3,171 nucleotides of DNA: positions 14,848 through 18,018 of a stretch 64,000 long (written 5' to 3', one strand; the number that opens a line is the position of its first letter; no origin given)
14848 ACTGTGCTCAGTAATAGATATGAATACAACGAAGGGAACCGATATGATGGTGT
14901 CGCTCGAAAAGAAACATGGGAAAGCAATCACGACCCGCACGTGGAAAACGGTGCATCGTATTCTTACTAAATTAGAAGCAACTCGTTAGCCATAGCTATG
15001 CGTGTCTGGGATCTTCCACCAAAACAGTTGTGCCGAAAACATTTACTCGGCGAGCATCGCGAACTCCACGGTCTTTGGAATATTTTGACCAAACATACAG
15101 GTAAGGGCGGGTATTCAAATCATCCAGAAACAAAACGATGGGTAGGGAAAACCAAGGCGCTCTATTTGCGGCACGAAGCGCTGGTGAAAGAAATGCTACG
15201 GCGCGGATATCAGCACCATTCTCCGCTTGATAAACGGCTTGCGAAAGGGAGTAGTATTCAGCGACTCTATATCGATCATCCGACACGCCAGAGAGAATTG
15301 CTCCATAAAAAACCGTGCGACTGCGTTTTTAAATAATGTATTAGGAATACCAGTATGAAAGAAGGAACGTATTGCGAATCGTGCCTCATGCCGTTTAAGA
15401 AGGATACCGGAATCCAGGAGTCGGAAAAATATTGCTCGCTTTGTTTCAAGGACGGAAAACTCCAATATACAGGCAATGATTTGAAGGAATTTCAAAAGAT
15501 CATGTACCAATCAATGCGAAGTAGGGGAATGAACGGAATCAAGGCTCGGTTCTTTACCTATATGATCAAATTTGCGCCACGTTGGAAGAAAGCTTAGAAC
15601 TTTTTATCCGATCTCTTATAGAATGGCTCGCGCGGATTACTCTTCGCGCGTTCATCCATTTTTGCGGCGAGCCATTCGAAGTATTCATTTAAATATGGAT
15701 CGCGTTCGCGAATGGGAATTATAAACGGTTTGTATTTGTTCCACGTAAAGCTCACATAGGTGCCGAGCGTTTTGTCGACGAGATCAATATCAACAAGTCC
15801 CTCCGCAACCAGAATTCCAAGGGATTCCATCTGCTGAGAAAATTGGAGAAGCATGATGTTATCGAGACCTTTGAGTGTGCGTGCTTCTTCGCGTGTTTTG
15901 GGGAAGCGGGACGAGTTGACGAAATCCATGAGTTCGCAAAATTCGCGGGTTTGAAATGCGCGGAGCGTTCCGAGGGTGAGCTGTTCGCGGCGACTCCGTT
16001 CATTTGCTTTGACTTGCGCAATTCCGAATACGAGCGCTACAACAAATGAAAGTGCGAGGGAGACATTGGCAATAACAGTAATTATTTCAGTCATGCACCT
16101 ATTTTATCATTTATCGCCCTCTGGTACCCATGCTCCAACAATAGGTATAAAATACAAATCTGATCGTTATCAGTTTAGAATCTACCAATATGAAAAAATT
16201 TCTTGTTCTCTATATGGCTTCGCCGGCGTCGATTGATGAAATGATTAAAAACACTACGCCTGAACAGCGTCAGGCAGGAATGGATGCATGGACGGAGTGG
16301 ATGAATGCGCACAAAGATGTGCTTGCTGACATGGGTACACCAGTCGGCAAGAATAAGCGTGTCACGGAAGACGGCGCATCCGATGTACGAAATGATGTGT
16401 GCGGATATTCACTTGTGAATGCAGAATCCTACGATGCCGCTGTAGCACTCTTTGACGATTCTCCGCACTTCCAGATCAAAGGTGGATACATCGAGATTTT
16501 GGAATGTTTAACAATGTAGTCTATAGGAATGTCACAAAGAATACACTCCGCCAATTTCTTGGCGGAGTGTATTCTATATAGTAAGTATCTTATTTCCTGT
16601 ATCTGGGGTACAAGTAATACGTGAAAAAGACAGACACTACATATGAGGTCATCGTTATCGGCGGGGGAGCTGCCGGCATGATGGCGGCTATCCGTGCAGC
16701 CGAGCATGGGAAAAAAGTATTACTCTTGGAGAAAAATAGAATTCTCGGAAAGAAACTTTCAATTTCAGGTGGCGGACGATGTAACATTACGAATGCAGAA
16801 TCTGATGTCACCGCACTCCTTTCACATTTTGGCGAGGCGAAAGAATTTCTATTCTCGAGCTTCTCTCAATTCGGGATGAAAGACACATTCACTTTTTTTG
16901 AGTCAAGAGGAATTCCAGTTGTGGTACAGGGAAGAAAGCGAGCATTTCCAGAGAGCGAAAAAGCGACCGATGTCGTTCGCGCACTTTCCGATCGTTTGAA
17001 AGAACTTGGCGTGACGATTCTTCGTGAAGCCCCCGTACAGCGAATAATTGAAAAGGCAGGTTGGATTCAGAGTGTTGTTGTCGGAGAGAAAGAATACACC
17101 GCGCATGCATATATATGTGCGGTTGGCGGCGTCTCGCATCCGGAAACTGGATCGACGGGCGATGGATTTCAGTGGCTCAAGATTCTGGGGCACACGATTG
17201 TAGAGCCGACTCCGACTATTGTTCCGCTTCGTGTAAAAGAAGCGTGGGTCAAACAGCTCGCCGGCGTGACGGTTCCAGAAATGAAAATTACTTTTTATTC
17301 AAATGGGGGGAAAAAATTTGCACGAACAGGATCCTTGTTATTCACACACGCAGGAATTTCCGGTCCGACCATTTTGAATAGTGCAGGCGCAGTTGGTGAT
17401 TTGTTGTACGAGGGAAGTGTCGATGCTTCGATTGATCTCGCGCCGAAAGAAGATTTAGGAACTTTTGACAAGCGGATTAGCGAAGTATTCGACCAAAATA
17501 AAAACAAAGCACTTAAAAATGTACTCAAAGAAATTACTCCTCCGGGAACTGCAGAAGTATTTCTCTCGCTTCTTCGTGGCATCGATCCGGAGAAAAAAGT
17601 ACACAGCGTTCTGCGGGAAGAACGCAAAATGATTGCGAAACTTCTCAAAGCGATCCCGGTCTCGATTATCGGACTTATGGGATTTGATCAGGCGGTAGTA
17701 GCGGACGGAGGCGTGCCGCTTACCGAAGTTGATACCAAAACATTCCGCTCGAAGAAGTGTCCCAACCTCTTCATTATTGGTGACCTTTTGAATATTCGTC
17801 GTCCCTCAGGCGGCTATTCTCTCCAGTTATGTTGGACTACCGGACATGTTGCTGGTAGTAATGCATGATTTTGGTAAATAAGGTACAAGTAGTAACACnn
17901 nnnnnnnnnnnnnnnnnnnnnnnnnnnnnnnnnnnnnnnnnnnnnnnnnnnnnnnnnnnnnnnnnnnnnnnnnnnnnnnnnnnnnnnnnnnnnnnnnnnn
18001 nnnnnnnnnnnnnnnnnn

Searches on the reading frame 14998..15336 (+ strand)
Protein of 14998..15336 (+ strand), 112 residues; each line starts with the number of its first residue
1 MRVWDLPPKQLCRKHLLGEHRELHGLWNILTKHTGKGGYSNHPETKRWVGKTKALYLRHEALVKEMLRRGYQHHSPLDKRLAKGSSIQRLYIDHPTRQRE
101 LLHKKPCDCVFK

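Call 56: search_protein_families(library=pfam, proteins=[window:14998-15336:+], max_evalue=0.001)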
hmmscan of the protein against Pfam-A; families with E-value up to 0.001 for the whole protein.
window:14998-15336:+ (112 aa): 1 family
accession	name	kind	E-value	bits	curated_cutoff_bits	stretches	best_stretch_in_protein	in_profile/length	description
PF03013.19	Pyr_excise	-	3.9e-27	94.9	23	1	1-77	1-79/81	Pyrimidine dimer DNA glycosylase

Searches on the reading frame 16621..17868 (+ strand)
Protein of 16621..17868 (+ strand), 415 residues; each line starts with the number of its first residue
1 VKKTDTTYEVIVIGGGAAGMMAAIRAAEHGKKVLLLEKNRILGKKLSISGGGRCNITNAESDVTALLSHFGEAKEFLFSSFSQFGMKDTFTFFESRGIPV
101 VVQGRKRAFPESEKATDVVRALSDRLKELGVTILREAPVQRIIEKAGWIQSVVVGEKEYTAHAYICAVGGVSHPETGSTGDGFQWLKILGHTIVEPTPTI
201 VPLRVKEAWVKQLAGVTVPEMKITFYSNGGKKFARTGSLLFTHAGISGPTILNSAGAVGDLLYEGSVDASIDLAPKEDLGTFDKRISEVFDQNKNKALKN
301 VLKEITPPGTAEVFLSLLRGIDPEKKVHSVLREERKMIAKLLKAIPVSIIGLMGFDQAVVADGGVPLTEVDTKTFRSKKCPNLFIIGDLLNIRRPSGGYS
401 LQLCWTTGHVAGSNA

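Call 56: search_protein_families(library=pfam, proteins=[window:16621-17868:+], max_evalue=0.001)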
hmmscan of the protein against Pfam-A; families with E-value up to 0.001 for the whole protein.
window:16621-17868:+ (415 aa): 11 families
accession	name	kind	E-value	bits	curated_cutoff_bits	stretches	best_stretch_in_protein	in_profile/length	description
PF03486.20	HI0933_like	-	2.3e-75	253.7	50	1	9-413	2-243/244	HI0933-like protein Rossmann domain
PF22780.1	HI0933_like_1st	-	8.6e-28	97.7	27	1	198-360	2-165/165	HI0933-like protein barrel and H2TH domain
PF00890.30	FAD_binding_2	-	1.2e-14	54.8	20.4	1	10-189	2-212/414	FAD binding domain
PF12831.13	FAD_oxidored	-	3.5e-13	50.1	27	1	9-165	1-141/416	FAD dependent oxidoreductase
PF01266.30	DAO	-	6.6e-13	49.3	27.9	1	10-44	2-36/353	FAD dependent oxidoreductase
PF07992.20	Pyr_redox_2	-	4.8e-10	39.8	26.1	1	8-46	1-40/291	Pyridine nucleotide-disulphide oxidoreductase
PF13450.12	NAD_binding_8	-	4.3e-07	30.5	21.9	1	12-43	1-32/68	NAD(P)-binding Rossmann-like domain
PF13738.12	Pyr_redox_3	-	4.3e-07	29.9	30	0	11-41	1-32/305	Pyridine nucleotide-disulphide oxidoreductase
PF01134.28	GIDA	-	1.1e-06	28.4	22.1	1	9-39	1-31/391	Glucose inhibited division protein A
PF00070.33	Pyr_redox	-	3.8e-06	27.8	22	0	10-40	2-32/82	Pyridine nucleotide-disulphide oxidoreductase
PF01494.25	FAD_binding_3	-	1.2e-05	25.2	22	1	8-157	2-141/349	FAD binding domain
